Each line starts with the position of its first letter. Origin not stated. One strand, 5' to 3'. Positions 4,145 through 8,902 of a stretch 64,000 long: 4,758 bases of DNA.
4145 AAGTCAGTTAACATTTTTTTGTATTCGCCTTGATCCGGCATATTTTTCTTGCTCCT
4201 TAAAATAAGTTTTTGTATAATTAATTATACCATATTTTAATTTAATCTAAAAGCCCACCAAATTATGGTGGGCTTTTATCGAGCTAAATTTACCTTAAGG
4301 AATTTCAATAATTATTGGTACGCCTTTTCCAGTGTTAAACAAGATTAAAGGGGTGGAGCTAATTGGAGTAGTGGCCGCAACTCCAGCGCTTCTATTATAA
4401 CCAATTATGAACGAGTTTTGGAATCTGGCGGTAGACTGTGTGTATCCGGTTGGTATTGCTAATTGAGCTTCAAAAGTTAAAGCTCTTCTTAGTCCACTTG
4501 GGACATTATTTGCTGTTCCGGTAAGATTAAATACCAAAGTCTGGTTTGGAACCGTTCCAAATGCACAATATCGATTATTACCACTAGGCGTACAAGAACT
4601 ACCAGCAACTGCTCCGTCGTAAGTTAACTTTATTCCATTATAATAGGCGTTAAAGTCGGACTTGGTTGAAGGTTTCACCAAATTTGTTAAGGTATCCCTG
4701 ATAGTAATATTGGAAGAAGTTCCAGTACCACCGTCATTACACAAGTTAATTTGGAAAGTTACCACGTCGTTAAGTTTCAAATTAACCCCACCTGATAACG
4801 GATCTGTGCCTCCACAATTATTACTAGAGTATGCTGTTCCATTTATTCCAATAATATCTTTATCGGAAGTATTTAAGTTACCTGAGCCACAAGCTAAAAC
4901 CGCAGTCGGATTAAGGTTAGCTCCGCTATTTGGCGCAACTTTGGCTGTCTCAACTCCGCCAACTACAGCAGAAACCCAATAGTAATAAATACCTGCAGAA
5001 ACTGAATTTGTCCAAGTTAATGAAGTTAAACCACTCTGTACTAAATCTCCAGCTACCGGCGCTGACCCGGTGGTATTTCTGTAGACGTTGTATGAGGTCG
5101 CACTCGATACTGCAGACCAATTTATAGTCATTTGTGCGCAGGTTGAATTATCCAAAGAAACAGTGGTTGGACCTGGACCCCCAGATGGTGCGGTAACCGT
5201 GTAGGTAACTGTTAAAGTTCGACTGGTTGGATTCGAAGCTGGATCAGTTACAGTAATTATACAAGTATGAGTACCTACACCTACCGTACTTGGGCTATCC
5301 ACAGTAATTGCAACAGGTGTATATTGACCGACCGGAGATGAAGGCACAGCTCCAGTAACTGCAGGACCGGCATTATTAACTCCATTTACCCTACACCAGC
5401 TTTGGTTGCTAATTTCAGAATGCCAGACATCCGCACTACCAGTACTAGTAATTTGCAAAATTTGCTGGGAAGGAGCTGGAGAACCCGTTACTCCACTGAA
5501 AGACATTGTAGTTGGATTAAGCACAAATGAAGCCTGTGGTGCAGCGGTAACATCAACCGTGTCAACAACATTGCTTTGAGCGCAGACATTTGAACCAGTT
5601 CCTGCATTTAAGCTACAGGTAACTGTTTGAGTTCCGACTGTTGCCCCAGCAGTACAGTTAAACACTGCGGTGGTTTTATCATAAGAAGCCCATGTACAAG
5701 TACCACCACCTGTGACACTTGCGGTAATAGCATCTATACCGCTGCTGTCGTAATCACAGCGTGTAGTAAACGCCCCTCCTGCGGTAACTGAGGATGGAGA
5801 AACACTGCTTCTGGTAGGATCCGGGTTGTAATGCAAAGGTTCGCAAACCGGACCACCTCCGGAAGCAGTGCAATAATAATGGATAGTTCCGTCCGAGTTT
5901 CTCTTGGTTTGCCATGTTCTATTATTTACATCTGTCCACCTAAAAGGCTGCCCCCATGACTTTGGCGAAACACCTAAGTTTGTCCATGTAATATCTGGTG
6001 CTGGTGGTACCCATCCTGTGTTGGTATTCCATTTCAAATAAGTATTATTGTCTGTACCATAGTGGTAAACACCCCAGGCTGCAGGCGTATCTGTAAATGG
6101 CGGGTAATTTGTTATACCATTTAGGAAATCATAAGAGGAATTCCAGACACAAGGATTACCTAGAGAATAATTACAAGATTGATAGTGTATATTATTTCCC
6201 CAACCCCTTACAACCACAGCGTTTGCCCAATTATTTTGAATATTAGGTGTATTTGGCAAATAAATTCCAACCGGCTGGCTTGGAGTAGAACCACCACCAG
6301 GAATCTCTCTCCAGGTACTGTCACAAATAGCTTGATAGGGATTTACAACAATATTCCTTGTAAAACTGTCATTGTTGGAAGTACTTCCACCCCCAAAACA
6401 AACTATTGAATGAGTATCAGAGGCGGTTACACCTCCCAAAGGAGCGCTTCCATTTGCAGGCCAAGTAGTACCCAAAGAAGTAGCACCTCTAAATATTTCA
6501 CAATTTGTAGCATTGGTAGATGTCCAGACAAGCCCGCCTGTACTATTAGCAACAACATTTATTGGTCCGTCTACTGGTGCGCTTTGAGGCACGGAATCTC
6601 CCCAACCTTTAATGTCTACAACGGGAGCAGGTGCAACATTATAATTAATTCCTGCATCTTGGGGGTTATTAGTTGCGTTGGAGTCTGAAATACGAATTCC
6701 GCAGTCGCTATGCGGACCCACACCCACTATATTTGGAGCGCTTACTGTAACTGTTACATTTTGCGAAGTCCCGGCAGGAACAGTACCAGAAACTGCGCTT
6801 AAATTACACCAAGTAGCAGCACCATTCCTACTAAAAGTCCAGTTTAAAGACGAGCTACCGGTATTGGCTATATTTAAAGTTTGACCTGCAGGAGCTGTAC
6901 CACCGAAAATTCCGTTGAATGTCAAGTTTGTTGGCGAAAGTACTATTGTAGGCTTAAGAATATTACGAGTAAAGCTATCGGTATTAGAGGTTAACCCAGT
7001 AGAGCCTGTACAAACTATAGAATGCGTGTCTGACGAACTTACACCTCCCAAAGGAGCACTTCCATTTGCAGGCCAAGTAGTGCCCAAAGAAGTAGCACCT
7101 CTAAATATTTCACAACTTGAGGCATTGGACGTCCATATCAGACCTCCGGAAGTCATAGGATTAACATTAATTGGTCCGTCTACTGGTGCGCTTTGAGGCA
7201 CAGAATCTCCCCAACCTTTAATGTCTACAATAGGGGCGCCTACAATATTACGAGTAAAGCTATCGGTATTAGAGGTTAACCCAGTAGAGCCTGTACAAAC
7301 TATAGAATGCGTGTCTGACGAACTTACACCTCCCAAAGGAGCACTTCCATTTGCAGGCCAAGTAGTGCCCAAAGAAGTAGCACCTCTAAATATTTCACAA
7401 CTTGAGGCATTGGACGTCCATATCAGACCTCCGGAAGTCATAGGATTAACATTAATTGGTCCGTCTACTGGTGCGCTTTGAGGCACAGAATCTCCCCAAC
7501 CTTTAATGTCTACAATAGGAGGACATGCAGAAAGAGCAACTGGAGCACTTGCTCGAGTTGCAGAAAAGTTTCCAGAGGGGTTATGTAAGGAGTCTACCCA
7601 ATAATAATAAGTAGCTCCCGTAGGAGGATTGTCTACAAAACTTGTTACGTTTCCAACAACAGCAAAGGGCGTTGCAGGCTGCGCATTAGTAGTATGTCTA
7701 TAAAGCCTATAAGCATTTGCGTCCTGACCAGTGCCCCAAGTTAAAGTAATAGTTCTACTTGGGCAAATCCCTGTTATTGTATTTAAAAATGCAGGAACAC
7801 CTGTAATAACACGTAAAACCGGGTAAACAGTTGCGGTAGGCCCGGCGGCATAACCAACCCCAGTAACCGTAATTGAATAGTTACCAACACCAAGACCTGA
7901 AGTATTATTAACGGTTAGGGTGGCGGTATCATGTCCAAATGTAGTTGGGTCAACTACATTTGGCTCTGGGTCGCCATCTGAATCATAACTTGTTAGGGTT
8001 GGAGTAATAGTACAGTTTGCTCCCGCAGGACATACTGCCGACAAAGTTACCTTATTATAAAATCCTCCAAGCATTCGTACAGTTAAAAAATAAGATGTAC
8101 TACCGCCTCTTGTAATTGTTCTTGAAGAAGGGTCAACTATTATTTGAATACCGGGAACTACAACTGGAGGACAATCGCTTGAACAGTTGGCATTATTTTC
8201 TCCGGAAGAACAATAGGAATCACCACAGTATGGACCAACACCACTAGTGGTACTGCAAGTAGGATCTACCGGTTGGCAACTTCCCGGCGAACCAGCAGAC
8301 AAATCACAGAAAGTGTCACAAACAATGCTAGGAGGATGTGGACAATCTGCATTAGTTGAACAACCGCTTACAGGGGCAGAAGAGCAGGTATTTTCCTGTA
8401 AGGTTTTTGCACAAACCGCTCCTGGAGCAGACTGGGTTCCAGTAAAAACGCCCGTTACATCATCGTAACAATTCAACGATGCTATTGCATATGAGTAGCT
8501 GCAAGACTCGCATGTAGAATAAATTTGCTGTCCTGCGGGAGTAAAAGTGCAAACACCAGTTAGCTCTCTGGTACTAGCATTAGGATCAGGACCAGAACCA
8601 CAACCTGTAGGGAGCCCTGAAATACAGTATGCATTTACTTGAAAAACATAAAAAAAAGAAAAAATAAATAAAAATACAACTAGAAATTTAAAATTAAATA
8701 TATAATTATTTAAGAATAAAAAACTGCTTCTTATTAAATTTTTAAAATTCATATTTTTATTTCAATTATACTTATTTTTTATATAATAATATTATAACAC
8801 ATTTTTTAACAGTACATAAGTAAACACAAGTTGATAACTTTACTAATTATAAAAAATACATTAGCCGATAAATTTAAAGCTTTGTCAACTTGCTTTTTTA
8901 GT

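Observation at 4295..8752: Giant Cys-rich surface protein with a perfectly duplicated 285-bp domain cassette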

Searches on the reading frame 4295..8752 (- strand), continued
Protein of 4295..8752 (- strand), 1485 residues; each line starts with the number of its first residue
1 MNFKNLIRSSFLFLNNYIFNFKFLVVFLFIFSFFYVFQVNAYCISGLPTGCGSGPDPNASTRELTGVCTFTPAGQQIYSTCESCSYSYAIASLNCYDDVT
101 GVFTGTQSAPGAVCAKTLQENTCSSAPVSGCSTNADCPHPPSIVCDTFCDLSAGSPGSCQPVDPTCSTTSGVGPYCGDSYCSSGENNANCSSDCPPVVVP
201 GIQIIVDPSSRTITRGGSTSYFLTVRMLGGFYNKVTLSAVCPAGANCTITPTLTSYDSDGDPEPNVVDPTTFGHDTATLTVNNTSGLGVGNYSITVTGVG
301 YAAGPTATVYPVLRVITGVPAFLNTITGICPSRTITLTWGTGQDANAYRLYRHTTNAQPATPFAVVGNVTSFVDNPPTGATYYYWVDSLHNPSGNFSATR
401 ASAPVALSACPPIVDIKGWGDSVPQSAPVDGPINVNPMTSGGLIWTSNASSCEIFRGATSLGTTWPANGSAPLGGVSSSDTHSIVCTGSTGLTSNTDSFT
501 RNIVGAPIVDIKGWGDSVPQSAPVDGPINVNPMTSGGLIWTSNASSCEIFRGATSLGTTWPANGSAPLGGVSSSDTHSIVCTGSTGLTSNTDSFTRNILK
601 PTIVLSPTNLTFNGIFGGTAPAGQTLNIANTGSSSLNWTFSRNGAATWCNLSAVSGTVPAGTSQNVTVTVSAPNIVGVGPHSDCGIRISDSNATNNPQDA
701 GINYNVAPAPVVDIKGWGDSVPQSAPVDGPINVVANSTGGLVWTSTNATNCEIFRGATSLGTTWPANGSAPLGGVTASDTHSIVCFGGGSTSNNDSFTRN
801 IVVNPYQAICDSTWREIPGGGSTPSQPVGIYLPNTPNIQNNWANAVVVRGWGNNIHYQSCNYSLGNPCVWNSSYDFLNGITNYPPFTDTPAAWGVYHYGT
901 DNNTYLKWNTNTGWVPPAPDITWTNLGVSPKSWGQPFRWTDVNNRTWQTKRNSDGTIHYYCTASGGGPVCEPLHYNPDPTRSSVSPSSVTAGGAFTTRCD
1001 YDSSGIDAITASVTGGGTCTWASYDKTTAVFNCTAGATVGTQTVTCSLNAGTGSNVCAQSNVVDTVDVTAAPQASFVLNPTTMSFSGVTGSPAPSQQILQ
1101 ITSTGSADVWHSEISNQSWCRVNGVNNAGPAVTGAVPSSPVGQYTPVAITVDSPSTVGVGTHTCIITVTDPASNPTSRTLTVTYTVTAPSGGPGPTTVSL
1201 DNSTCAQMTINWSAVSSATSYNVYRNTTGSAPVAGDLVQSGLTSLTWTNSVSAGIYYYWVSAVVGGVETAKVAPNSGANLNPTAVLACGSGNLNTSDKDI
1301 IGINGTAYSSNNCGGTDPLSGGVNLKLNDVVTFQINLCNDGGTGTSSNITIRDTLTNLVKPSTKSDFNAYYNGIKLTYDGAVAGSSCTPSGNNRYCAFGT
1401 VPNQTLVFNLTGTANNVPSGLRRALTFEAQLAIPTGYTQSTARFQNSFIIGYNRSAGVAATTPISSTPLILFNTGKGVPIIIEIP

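Call 65: find_encoding_contigs(protein=P0004, flank=10000, max_places=2)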
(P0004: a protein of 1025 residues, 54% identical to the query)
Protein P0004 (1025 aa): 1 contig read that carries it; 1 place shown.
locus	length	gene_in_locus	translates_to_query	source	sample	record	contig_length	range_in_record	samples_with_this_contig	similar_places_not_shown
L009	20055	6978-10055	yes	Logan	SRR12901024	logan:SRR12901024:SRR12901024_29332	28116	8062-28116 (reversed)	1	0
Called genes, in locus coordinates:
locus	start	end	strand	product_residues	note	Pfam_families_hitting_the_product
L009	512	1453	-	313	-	PF13737:DDE_Tnp_1_5, PF01609:DDE_Tnp_1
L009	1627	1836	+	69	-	-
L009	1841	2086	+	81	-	PF07927:HicA_toxin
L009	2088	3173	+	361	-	PF00226:DnaJ, PF01556:DnaJ_C, PF00684:DnaJ_CXXCXGXG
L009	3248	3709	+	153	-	-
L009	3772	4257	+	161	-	-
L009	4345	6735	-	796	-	-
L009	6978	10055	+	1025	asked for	PF16158:N_BRCA1_IG, PF18998:Flg_new_2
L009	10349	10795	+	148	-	-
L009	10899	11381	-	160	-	-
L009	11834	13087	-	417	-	PF00070:Pyr_redox (faint), PF00890:FAD_binding_2, PF01134:GIDA (faint), PF01266:DAO (faint), PF03486:HI0933_like, PF07992:Pyr_redox_2 (weak), PF12831:FAD_oxidored, PF22780:HI0933_like_1st, +3 more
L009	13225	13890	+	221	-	PF01471:PG_binding_1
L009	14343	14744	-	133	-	PF07883:Cupin_2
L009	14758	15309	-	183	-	-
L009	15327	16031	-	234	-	PF00929:RNase_T, PF20600:ExoX-like_C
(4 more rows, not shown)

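Call 66: find_encoding_contigs(protein=P0003, flank=10000, max_places=2)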
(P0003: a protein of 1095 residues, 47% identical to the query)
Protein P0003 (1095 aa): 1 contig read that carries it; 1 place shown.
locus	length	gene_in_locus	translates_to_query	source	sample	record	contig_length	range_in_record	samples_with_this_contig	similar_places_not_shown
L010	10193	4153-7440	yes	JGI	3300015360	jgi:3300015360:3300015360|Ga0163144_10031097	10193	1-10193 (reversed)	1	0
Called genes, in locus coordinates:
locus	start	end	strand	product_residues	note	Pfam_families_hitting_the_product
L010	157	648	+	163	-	-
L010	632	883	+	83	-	-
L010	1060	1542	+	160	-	-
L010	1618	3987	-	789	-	-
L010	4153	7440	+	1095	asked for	-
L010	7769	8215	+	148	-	-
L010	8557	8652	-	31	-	-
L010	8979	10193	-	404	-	PF00890:FAD_binding_2 (weak), PF03486:HI0933_like, PF22780:HI0933_like_1st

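Call 89: search_protein_families(library=phrogs, proteins=[window:4295-8752:-], max_evalue=0.001)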
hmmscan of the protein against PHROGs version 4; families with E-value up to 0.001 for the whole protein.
window:4295-8752:- (1485 aa): 0 families

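Call 96: search_protein_families(library=ncbifam, proteins=[P0003], max_evalue=0.1)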
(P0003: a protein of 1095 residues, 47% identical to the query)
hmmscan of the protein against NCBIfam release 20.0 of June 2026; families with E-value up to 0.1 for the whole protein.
P0003 (1095 aa): 0 families

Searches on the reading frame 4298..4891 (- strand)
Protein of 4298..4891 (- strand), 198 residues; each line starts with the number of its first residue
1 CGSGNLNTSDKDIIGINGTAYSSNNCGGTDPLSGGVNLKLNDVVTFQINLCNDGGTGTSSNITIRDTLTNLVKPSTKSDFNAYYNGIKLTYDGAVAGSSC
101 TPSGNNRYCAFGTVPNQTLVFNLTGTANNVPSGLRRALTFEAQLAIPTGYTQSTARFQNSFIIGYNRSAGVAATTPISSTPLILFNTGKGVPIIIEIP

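Call 18: search_protein_families(library=pfam, proteins=[window:4298-4891:-], max_evalue=10)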
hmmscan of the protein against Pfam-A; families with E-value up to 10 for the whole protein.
seq(198 aa): 1 family
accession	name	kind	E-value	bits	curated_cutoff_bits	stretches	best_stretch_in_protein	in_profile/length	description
PF09397.16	FtsK_gamma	-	0.27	11.4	30.6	1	151-169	19-37/63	Ftsk gamma domain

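Call 54: find_homologous_proteins(query=A5, max_evalue=0.001)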
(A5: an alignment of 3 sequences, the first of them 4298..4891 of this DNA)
Query A5 (3 sequences) (198 aa, profile of the alignment): 4 proteins with E <= 0.001 among 6192 candidates.
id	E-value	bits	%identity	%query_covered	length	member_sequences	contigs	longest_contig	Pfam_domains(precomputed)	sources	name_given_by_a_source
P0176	6.5e-43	165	46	99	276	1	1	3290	-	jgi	jgi:uncharacterized repeat protein (TIGR01451 family)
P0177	1.0e-36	145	42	99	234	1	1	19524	-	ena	-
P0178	9.0e-36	142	43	98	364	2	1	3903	-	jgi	jgi:hypothetical protein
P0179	3.1e-26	111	43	87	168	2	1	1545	-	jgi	jgi:hypothetical protein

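Call 61: find_encoding_contigs(protein=P0177, flank=8000, max_places=2)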
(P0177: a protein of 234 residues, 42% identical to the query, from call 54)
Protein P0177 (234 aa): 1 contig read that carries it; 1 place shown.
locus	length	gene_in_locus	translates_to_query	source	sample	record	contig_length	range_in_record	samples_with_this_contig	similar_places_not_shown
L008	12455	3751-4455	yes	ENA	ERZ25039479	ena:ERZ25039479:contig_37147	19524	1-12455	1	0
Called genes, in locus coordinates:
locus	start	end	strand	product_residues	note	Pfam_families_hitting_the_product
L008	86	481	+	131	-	-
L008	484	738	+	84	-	-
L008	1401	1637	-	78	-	-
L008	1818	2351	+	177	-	-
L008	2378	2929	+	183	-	-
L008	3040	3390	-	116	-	-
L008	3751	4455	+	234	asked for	-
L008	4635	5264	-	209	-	PF00432:Prenyltrans (faint), PF13243:SQHop_cyclase_C, PF13249:SQHop_cyclase_N (weak)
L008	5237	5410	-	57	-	-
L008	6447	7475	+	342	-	PF01548:DEDD_Tnp_IS110, PF02371:Transposase_20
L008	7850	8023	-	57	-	-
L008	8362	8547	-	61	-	PF02585:PIG-L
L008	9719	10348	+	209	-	PF01863:YgjP-like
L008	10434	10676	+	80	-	PF01035:DNA_binding_1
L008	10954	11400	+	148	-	PF01625:PMSR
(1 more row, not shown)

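Call 96: search_protein_families(library=ncbifam, proteins=[P0178, P0176, window:4298-4891:-], max_evalue=0.1)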
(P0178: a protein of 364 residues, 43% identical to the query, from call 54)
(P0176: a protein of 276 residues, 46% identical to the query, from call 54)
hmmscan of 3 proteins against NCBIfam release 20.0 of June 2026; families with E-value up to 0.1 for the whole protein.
P0178 (364 aa): 0 families

P0176 (276 aa): 1 family
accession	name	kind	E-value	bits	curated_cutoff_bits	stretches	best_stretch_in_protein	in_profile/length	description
TIGR01451.2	B_ant_repeat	repeat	9.6e-05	22.3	24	1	125-157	6-37/53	DUF11 type repeat protein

window:4298-4891:- (198 aa): 1 family
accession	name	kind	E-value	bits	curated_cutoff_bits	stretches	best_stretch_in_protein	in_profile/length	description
TIGR01451.2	B_ant_repeat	repeat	0.00014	21.8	24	1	37-68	7-37/53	DUF11 type repeat protein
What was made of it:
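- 4298..4891 (-): C-terminal DUF11-like domain with invariant tail ......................-COOH, residues 1288-1485. TIGR01451 scores 21.8 bits against a cut-off of 24 (call 96).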

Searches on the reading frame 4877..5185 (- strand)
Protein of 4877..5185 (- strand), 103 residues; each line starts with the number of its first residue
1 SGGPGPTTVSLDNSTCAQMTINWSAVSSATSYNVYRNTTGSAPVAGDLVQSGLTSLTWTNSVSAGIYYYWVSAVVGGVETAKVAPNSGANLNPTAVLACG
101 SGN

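Call 18: search_protein_families(library=pfam, proteins=[window:4877-5185:-], max_evalue=10)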
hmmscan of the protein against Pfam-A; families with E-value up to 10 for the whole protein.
seq(103 aa): 2 families
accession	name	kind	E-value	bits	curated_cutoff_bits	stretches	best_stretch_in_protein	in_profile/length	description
PF21910.2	GH85_C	-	0.0019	19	27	1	9-39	9-39/95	GH85 endohexosaminidases, C-terminal domain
PF00041.27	fn3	-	0.043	14.5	25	1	6-77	3-72/84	Fibronectin type III domain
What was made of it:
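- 4892..5182 (-): FN3-like domain b, residues 1191-1287. Pfam fn3 is sub-threshold (call 18).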

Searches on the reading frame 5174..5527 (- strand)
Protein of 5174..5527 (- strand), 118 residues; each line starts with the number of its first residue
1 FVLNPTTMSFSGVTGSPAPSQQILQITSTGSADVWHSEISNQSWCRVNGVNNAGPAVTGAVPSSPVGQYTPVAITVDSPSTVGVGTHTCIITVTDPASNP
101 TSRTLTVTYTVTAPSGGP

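Call 18: search_protein_families(library=pfam, proteins=[window:5174-5527:-], max_evalue=10)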
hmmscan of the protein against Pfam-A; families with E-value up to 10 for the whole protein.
seq(118 aa): 1 family
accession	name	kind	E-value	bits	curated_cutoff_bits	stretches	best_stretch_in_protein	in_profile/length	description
PF19077.6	Big_13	-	0.039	14.9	27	1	75-108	65-99/102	Bacterial Ig-like domain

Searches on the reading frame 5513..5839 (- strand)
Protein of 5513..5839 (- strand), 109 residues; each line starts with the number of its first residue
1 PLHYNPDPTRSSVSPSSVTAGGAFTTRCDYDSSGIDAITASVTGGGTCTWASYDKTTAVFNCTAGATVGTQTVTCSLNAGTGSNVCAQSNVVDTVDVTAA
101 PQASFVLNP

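Call 18: search_protein_families(library=pfam, proteins=[window:5513-5839:-], max_evalue=10)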
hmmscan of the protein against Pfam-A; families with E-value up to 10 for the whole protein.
seq(109 aa): 1 family
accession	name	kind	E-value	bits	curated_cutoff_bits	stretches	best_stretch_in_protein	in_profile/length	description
PF23148.1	Gp77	-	1.3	10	27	1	34-83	22-75/84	Podophage GP4 fiber-tail adaptor protein gp77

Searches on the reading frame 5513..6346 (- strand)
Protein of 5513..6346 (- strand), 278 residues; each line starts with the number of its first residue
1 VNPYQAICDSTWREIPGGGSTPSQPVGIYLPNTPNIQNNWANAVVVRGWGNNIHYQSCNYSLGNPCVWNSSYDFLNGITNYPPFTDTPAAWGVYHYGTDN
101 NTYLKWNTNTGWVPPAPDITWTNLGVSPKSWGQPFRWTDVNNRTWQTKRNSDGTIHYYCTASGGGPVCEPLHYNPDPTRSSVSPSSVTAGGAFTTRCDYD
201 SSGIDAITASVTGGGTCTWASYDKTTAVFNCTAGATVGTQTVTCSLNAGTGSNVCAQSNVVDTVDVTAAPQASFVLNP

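Call 58: find_related_loci(query=A6, collection=metagenome_contigs, flank=8000)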
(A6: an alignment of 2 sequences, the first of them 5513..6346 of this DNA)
Query A6 (278 aa) in metagenome_contigs; peptide patterns used: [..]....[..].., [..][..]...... (x = any residue, [..] = any of these).
166 stretches matched a pattern, but none encodes a relative of the query by tblastn (E <= 1e-3).

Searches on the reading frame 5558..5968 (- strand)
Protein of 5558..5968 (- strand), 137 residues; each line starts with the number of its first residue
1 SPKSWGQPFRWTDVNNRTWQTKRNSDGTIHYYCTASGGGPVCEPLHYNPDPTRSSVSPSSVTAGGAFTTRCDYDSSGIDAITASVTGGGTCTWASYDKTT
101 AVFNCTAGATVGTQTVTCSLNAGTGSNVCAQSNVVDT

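Call 71: find_related_loci(query=A7, collection=metagenome_contigs, flank=8000)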
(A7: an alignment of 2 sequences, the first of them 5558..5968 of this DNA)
Query A7 (137 aa) in metagenome_contigs; peptide patterns used: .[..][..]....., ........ (x = any residue, [..] = any of these).
106 stretches matched a pattern, but none encodes a relative of the query by tblastn (E <= 1e-3).

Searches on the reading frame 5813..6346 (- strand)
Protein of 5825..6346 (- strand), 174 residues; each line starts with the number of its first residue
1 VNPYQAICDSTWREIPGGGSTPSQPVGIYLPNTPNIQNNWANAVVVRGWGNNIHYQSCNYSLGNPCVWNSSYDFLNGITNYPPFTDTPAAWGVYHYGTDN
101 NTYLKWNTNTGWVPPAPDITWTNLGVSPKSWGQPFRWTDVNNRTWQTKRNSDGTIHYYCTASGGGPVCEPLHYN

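Call 18: search_protein_families(library=pfam, proteins=[window:5825-6346:-], max_evalue=10)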
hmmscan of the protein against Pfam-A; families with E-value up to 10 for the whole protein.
seq(174 aa): 0 families

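Call 50: find_homologous_proteins(query=window:5825-6346:-, max_evalue=0.001)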
Query window:5825-6346:-: 26 candidates shared short words with the query, none scored E <= 0.001.
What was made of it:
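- Tried and rejected: The Trp-rich domain gave no result in the word-indexed protein search, which missed even the self match (call 50), or in two metagenome scans with different patterns (calls 58, 71).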

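Call 79: predict_structure(alignment_id=A8)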
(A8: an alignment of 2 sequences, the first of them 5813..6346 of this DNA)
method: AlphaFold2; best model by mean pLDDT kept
length: 178 residues; sequences in the alignment: 2
mean_pLDDT: 37.3   pTM: 0.37
mean pLDDT of the five models: 37.3, 34.6, 33.6, 32.7, 31.1
residues with pLDDT >= 90: 0; 70-90: 0; 50-70: 18; < 50: 160
segments of 3 or more residues with pLDDT < 50: 1-43, 46-57, 59-91, 97-101, 108-111, 116-178
pLDDT, mean of each block of 10 residues (from residue 1): 27 27 32 34 45 46 39 35 35 50 50 44 35 32 40 40 32 25
secondary structure, 60 per line:
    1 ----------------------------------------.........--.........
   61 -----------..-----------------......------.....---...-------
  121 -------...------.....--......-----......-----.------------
elements in order: E41-49 E52-60 E91-96 E103-107 E111-113 H137-141 E144-149 E155-160
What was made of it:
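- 5825..6343 (-): Trp-rich orphan domain, residues 804-976. The AF2 model failed, pLDDT 37 (call 79).
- The Trp-rich domain could not be modelled (call 79).
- Tried and rejected: The AF2 model of the Trp-rich domain from a 2-sequence alignment failed (pLDDT 37), so no fold search was attempted (call 79).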
